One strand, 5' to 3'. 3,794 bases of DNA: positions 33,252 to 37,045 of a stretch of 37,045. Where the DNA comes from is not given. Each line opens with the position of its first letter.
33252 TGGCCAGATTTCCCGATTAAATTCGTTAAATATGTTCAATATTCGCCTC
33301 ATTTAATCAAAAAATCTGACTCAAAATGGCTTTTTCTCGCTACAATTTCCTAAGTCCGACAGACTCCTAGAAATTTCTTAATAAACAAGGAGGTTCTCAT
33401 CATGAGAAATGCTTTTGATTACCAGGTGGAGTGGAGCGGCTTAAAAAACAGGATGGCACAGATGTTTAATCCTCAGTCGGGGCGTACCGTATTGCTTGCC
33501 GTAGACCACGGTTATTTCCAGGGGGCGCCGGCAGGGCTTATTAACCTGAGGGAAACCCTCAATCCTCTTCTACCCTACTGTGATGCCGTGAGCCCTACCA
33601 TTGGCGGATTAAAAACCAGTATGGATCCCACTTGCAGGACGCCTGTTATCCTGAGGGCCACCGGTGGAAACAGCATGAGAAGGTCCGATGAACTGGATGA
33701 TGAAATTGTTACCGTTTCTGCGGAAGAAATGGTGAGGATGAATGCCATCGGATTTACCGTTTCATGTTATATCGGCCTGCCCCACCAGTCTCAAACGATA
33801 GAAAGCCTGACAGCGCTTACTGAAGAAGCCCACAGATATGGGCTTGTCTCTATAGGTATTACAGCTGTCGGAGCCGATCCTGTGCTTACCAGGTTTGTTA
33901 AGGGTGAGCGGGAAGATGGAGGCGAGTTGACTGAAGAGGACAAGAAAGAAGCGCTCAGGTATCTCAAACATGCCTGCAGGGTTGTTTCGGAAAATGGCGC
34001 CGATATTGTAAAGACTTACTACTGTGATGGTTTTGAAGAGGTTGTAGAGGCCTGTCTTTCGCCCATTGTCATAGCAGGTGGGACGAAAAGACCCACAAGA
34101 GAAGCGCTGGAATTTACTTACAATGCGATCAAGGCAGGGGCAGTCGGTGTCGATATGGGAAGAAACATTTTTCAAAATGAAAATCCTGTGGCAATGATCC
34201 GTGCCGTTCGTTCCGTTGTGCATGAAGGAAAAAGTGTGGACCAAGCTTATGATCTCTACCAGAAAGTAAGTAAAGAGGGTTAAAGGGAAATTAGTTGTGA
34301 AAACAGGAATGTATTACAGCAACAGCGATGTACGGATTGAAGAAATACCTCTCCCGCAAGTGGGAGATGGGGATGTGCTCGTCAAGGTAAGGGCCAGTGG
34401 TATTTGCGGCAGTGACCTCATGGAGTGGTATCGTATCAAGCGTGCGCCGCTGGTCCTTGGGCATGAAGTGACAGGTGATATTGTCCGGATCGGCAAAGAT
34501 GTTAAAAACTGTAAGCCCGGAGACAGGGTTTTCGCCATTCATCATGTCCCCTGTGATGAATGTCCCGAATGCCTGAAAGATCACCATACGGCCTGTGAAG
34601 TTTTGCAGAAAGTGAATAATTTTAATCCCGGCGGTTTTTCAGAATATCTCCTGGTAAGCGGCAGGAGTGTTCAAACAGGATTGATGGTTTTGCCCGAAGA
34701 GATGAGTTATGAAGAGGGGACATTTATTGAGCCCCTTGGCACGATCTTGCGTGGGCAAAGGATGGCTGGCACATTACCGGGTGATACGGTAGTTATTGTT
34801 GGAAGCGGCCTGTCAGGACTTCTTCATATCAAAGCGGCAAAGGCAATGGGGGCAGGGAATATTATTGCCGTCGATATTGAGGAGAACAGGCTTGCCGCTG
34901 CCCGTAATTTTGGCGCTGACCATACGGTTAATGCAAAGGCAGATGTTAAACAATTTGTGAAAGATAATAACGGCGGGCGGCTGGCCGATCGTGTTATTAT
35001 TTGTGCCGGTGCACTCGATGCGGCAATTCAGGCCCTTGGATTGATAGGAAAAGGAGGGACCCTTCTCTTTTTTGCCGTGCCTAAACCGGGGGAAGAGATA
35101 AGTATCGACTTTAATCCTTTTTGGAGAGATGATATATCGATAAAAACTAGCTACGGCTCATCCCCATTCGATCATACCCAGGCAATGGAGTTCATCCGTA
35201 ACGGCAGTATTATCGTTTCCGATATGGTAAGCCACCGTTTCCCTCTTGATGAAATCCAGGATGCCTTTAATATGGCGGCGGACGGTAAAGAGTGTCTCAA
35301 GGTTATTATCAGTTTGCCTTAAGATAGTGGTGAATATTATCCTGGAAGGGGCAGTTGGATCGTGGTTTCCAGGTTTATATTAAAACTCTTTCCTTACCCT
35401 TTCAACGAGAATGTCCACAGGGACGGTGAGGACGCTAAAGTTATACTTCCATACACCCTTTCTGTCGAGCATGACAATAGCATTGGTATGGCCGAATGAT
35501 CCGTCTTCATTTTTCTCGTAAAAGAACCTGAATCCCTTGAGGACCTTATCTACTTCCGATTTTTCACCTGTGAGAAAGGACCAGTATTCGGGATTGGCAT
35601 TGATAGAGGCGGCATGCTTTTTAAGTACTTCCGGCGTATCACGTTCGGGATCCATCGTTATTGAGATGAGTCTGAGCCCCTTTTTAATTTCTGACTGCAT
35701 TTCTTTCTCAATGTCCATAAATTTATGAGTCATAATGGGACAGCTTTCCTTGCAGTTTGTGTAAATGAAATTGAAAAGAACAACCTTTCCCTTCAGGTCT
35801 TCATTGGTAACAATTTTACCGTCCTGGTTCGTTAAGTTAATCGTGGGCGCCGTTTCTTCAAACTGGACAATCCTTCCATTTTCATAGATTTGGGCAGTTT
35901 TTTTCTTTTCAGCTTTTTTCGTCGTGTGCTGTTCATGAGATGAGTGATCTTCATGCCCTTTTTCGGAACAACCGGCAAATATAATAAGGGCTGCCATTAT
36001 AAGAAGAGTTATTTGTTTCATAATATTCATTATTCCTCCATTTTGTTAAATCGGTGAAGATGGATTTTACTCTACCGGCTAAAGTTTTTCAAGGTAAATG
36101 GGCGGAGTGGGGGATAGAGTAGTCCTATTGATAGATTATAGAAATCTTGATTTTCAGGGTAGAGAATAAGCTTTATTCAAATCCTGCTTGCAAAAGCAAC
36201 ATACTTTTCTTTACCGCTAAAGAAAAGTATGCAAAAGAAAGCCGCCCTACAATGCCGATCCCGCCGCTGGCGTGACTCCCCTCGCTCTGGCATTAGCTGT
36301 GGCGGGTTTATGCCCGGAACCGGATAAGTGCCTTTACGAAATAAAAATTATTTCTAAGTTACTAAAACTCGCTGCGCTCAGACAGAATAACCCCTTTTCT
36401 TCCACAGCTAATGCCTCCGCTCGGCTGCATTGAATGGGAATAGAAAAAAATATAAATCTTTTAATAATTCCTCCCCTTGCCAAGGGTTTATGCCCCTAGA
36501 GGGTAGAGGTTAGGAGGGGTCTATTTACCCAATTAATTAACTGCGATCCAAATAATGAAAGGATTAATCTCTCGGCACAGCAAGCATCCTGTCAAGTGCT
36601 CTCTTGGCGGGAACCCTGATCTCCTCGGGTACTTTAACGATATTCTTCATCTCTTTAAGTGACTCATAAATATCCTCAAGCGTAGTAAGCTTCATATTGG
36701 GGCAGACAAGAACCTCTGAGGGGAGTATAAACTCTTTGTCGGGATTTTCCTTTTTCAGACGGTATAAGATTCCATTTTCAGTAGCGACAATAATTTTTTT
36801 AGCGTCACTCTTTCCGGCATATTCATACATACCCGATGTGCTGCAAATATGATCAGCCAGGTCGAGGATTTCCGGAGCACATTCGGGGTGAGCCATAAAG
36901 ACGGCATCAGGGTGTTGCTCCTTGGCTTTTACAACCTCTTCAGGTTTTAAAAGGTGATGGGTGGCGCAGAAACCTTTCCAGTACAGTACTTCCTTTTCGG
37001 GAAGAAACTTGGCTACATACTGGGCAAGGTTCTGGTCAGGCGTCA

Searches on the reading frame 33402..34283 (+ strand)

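Call 31: search_protein_families(library=pfam, max_evalue=0.01, proteins=[window:33402-34283:+])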
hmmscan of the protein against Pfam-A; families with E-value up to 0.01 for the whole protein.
window:33402-34283:+ (293 aa): 1 family
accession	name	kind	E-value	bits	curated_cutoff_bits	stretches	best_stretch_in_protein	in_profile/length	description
PF01791.15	DeoC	-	2.8e-17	63.6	23.8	1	29-258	1-228/229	DeoC/LacD family aldolase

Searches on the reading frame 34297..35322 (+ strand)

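Call 31: search_protein_families(library=pfam, max_evalue=0.01, proteins=[window:34297-35322:+])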
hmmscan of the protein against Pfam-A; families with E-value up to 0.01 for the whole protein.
window:34297-35322:+ (341 aa): 6 families
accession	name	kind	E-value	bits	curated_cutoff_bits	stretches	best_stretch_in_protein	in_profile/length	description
PF08240.17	ADH_N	-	4.3e-25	88.4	23.5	1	23-124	1-98/104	Alcohol dehydrogenase GroES-like domain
PF00107.32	ADH_zinc_N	-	4.9e-24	85.2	31.8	1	174-300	3-127/129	Zinc-binding dehydrogenase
PF16912.11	Glu_dehyd_C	-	2.2e-05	24.5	34.9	1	159-339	28-210/211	Glucose dehydrogenase C-terminus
PF01262.27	AlaDh_PNT_C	-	0.00033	20.6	23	1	156-211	19-78/214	Alanine dehydrogenase/PNT, C-terminal domain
PF13602.12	ADH_zinc_N_2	-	0.00074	20.9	27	1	205-338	1-134/134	Zinc-binding dehydrogenase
PF06325.19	PrmA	-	0.0092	15.9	22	0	161-231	161-228/296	Ribosomal protein L11 methyltransferase (PrmA)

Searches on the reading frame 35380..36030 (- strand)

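Call 31: search_protein_families(library=pfam, max_evalue=0.01, proteins=[window:35380-36030:-])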
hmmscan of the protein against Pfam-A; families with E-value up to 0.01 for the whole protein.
window:35380-36030:- (216 aa): 3 families
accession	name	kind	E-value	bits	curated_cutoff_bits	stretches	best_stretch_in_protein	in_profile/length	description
PF02630.20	SCO1-SenC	-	3.9e-29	101.7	22.8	1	65-192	5-132/134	SCO1/SenC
PF00578.27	AhpC-TSA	-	6.1e-09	36.3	26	1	59-160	3-94/124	AhpC/TSA family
PF08534.16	Redoxin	-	5.3e-05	23.5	26.6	1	59-196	4-130/148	Redoxin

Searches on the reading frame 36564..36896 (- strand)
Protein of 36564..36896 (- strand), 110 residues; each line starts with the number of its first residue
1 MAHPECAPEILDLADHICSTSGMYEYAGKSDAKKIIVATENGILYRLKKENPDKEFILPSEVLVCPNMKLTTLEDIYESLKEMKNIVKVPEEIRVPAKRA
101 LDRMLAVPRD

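Call 31: search_protein_families(library=pfam, max_evalue=0.01, proteins=[window:36564-36896:-])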
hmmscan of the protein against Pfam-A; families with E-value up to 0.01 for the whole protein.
window:36564-36896:- (110 aa): 1 family
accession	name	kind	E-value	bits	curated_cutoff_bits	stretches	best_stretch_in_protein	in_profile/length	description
PF02445.21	NadA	-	3.3e-34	118.8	27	1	1-106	189-295/295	Quinolinate synthetase A protein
